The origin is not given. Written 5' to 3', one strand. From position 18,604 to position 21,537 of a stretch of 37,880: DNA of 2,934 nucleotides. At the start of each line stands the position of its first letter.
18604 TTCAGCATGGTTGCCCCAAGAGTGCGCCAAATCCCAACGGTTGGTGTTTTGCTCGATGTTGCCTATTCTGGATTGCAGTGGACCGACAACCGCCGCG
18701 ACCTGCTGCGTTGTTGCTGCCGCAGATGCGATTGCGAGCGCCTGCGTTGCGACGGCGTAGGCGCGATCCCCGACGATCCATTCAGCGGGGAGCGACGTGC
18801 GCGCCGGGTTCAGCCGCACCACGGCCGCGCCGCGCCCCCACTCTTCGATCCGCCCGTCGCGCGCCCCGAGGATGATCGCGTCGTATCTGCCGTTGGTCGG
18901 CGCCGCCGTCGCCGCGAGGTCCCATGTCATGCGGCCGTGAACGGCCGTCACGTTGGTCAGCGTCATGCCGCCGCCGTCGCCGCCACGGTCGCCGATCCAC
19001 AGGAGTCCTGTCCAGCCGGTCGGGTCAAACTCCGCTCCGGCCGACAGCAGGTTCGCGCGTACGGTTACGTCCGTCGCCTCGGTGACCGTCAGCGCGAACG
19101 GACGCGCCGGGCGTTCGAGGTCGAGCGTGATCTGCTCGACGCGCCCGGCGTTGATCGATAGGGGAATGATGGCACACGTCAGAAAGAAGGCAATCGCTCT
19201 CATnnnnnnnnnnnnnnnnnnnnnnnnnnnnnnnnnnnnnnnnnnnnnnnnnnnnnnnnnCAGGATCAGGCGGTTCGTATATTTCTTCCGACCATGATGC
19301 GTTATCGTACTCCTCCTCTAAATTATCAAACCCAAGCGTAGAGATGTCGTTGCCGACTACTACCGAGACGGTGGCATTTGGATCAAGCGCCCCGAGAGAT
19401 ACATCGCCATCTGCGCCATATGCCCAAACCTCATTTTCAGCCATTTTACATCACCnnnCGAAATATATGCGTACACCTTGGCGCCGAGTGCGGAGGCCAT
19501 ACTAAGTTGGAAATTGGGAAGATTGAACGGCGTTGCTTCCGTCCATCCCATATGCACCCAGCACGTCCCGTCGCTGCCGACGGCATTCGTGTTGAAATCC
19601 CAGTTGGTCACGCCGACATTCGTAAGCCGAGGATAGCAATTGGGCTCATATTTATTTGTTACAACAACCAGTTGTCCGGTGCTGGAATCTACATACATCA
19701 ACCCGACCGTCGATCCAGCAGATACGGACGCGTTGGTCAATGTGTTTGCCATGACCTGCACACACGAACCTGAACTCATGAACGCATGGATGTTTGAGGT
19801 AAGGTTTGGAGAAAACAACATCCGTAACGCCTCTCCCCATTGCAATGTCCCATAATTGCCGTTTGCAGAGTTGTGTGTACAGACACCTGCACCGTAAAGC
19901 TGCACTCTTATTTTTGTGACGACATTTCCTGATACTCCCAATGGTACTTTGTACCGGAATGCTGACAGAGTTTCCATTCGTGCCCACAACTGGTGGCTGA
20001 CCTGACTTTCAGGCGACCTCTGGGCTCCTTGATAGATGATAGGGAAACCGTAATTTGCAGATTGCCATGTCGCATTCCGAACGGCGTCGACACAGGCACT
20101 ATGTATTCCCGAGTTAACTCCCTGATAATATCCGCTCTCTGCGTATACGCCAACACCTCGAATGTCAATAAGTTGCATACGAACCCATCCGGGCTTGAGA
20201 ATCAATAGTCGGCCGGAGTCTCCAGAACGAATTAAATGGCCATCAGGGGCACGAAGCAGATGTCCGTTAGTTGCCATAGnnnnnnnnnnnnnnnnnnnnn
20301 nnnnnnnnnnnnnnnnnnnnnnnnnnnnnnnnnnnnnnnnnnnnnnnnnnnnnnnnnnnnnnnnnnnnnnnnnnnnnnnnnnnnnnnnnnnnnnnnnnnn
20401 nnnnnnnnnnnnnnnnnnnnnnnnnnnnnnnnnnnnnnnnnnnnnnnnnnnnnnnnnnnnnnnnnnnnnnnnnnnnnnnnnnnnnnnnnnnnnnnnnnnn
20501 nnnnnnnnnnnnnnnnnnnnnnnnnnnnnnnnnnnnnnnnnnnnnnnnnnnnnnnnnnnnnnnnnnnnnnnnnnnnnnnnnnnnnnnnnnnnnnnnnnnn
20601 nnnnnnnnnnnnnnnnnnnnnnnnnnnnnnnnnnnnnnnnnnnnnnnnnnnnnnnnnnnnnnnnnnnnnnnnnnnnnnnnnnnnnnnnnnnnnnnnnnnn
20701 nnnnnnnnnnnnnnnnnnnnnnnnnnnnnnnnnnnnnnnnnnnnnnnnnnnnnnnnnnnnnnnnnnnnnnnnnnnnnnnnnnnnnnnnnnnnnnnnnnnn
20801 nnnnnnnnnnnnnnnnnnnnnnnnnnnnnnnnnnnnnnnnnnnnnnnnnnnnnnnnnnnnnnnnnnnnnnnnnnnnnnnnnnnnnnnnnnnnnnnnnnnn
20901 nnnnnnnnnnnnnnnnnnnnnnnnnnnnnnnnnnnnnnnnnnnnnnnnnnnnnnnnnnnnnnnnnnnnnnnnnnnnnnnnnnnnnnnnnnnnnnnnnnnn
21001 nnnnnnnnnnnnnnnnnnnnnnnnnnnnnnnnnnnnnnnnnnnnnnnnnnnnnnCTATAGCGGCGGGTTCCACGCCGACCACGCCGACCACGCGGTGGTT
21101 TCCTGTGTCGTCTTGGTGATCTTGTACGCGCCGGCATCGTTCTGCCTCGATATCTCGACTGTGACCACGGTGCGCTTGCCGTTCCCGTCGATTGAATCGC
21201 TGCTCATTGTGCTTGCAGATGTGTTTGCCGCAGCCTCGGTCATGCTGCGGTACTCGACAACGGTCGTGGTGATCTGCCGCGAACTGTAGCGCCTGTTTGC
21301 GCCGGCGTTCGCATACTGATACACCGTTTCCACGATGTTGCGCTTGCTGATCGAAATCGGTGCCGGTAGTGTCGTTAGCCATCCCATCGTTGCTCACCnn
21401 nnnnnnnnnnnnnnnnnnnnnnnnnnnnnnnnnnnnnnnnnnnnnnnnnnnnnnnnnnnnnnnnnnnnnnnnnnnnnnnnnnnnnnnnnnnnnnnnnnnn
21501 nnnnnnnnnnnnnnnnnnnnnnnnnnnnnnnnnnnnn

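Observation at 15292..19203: Tightly coupled operon in which tail-fibre-like proteins carry Sec-type signal peptides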

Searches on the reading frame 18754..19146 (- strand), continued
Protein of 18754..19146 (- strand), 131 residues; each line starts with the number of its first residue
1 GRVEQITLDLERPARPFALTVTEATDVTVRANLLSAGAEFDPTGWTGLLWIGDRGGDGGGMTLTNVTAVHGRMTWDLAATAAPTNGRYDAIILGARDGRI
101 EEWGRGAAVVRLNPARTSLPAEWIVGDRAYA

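Call 79: find_encoding_contigs(protein=P0101, flank=10000, max_places=2)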
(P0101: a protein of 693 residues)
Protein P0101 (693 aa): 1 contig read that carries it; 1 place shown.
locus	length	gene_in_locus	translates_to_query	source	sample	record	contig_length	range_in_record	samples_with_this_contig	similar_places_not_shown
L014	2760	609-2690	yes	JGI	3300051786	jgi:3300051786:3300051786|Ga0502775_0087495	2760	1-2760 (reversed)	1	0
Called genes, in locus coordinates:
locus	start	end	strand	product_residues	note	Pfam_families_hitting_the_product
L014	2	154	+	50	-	?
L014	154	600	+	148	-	-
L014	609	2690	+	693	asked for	-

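Call 94: find_related_loci(query=A2, collection=metagenome_contigs, flank=10000)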
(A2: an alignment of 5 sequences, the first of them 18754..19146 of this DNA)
Query A2 (131 aa) in metagenome_contigs; peptide patterns used: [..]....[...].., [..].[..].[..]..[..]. (x = any residue, [..] = any of these).
240 stretches matched a pattern; 14 encode a relative of the query (tblastn E <= 1e-3); 14 distinct loci.
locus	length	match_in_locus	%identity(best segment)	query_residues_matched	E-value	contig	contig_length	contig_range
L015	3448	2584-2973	97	1-131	3e-82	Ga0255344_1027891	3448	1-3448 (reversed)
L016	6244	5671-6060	98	1-131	6e-81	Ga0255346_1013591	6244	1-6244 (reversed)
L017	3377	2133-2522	92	1-131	7e-76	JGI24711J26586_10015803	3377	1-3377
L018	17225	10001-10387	90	1-130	4e-74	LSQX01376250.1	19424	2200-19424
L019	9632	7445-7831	86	1-130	2e-71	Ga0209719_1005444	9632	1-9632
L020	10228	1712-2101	92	1-130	1e-69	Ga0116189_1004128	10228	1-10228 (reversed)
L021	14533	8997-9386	92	1-130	1e-69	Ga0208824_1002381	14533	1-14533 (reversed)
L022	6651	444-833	92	1-130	2e-69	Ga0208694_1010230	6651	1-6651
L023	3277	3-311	96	28-131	3e-62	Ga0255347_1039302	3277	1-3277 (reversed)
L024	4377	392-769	61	2-130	1e-49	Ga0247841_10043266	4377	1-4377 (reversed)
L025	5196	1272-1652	62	2-131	4e-49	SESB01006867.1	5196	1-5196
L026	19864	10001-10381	62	2-131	4e-49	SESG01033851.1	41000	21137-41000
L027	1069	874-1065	66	2-68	7e-24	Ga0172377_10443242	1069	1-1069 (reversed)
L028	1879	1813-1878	100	1-22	8e-10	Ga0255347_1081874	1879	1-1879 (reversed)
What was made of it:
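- Tried and rejected: With the shallow alignment it returned mostly close relatives (call 94).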

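Call 100: find_encoding_contigs(protein=P0106, flank=10000, max_places=1)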
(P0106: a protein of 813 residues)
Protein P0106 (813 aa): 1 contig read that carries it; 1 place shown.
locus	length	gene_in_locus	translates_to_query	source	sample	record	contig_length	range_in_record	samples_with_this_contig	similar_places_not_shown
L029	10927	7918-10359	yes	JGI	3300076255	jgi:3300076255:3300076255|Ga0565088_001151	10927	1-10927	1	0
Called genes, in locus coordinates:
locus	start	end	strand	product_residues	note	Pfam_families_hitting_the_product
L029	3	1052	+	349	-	?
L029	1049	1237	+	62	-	-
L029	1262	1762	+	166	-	-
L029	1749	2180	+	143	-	-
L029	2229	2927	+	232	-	-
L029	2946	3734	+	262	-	-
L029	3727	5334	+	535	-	-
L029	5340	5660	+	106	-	-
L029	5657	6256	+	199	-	-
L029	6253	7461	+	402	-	-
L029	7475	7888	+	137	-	-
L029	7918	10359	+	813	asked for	-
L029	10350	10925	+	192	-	?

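Call 101: find_encoding_contigs(protein=P0077, flank=10000, max_places=1)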
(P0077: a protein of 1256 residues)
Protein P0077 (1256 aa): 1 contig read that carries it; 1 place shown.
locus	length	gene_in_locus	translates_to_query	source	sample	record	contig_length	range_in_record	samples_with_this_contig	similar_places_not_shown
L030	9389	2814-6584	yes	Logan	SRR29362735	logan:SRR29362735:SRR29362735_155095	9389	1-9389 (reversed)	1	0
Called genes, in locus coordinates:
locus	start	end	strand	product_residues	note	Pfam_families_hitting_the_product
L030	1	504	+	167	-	?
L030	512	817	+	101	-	-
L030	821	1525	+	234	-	-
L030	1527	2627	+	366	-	-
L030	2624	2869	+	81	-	-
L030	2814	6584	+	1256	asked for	-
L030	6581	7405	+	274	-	PF13385:Laminin_G_3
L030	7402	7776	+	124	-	-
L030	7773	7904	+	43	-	-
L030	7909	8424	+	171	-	-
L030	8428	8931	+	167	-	-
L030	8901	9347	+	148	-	-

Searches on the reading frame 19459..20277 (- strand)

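Call 5: search_protein_families(library=pfam, proteins=[window:19459-20277:-], max_evalue=0.1)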
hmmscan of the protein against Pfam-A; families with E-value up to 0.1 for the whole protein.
window:19459-20277:- (273 aa): 0 families

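Call 6: search_protein_families(library=phrogs, proteins=[window:19459-20277:-], max_evalue=0.1)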
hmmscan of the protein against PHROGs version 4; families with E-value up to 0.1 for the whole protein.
window:19459-20277:- (273 aa): 0 families

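Call 9: search_protein_families(library=ncbifam, proteins=[window:19459-20277:-], max_evalue=0.1)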
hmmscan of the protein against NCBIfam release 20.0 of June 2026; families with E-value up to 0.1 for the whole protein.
window:19459-20277:- (273 aa): 2 families
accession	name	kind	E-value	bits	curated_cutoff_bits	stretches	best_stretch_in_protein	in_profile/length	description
NF007787.0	PRK10478.1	equivalog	0.055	12.4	426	1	103-191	15-105/359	PTS fructose transporter subunit EIIC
NF033180.1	AAC_3_VIII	exception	0.059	12.6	560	1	229-271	57-99/286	aminoglycoside N-acetyltransferase AAC(3)-VIII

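Call 76: search_protein_families(library=pfam, proteins=[window:19459-20277:-], max_evalue=0.05)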
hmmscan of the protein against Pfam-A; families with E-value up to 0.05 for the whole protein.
window:19459-20277:- (273 aa): 0 families

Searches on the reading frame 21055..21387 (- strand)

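Call 17: search_protein_families(library=phrogs, proteins=[window:21055-21387:-], max_evalue=0.05)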
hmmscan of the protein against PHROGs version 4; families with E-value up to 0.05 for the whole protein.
window:21055-21387:- (110 aa): 0 families

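Call 76: search_protein_families(library=pfam, proteins=[window:21058-21387:-], max_evalue=0.05)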
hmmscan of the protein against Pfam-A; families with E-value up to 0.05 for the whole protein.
window:21058-21387:- (110 aa): 1 family
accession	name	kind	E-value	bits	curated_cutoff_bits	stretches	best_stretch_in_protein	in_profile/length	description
PF24088.1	DUF7373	-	0.0041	17.5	27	1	23-103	66-143/193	Domain of unknown function (DUF7373) N-terminal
